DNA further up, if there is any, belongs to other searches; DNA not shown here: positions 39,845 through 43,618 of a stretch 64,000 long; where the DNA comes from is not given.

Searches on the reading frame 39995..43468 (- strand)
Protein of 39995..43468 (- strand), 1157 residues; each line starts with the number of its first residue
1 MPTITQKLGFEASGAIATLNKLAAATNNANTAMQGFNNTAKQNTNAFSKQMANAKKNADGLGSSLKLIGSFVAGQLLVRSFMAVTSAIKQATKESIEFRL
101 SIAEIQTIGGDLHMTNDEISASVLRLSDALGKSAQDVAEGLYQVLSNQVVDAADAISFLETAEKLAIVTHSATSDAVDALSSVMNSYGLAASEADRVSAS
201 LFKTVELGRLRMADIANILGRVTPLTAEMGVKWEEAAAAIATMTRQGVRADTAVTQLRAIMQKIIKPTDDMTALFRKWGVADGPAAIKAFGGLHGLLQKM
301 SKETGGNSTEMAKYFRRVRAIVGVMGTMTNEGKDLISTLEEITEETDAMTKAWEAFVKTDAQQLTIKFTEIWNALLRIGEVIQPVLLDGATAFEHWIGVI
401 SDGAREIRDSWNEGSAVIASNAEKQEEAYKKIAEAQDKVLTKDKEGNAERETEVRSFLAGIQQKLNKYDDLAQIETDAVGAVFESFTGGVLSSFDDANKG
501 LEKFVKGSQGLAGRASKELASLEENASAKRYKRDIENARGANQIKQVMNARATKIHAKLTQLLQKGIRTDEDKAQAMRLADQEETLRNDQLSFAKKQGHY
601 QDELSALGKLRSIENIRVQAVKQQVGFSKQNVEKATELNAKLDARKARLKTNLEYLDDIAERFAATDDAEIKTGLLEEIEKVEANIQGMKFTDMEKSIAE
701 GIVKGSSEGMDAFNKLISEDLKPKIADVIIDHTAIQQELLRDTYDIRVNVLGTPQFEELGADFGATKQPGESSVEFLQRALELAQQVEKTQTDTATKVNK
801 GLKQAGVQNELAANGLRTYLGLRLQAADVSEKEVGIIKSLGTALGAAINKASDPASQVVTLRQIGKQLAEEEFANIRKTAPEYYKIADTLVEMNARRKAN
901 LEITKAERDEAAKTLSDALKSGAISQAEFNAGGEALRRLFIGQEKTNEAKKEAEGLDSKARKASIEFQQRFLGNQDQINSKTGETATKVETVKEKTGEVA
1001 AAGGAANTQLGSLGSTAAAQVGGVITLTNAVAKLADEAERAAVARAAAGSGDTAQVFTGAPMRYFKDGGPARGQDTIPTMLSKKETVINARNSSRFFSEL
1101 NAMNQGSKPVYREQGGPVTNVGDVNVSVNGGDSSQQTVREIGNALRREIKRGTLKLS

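Call 9: search_protein_families(library=phrogs, proteins=[window:39995-43468:-], max_evalue=0.001)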
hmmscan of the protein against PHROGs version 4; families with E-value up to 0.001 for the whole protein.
window:39995-43468:- (1157 aa): 16 families
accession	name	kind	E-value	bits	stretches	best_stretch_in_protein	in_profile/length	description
phrog_1533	-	tail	2.7e-40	138.9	1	18-402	170-568/1688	tail length tape measure protein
phrog_1272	-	tail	1.1e-38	133.8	1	17-400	175-572/1606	tail length tape measure protein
phrog_991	-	tail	3.7e-38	131.9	1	20-390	216-590/1966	tail length tape measure protein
phrog_23013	-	tail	7.5e-36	124.2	1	36-419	77-453/1379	tail length tape measure protein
phrog_4704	-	tail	1.3e-27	97.8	1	16-287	141-410/625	tail length tape measure protein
phrog_28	-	tail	3e-27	96.6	1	18-406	194-597/1228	tail length tape measure protein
phrog_36688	-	tail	3.7e-24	85.3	1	79-373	58-351/1600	tail length tape measure protein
phrog_14441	-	tail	2e-19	71.3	1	39-256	23-238/241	tail length tape measure protein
phrog_28775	-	tail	3.8e-17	62.5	1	55-361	15-323/1303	tail length tape measure protein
phrog_167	-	tail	8.1e-17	61.3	1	16-773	210-815/1555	tail length tape measure protein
phrog_1293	-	tail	1.6e-13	50.4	1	18-366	106-469/1424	tail length tape measure protein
phrog_9696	-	tail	1.9e-12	46.8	1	21-458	9-366/1415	tail length tape measure protein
phrog_5218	-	unknown function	6.2e-11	42.2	1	19-426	154-516/1599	-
phrog_5493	-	tail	4.8e-09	36.1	1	30-358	10-324/1102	tail length tape measure protein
phrog_58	-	tail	4.9e-09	36.1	1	20-380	260-604/1544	tail length tape measure protein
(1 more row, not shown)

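Call 17: find_encoding_contigs(protein=window:39995-43468:-, flank=10000, max_places=1)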
Protein window:39995-43468:- (1157 aa): 7 contigs read that carry it; 1 place shown.
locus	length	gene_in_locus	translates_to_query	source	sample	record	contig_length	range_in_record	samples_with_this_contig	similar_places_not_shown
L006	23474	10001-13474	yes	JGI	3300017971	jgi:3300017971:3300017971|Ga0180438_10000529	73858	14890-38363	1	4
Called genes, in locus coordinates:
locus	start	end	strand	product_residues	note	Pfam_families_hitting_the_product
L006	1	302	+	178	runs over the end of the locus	PF20557:DnaT_2 (faint)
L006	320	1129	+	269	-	-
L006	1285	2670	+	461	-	-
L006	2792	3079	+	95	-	-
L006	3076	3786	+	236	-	-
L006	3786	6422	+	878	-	-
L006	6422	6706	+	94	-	-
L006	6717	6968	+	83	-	-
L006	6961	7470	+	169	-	-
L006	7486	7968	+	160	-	-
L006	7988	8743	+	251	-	-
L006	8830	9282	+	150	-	-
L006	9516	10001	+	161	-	-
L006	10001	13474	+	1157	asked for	PF10145:PhageMin_Tail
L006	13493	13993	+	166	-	-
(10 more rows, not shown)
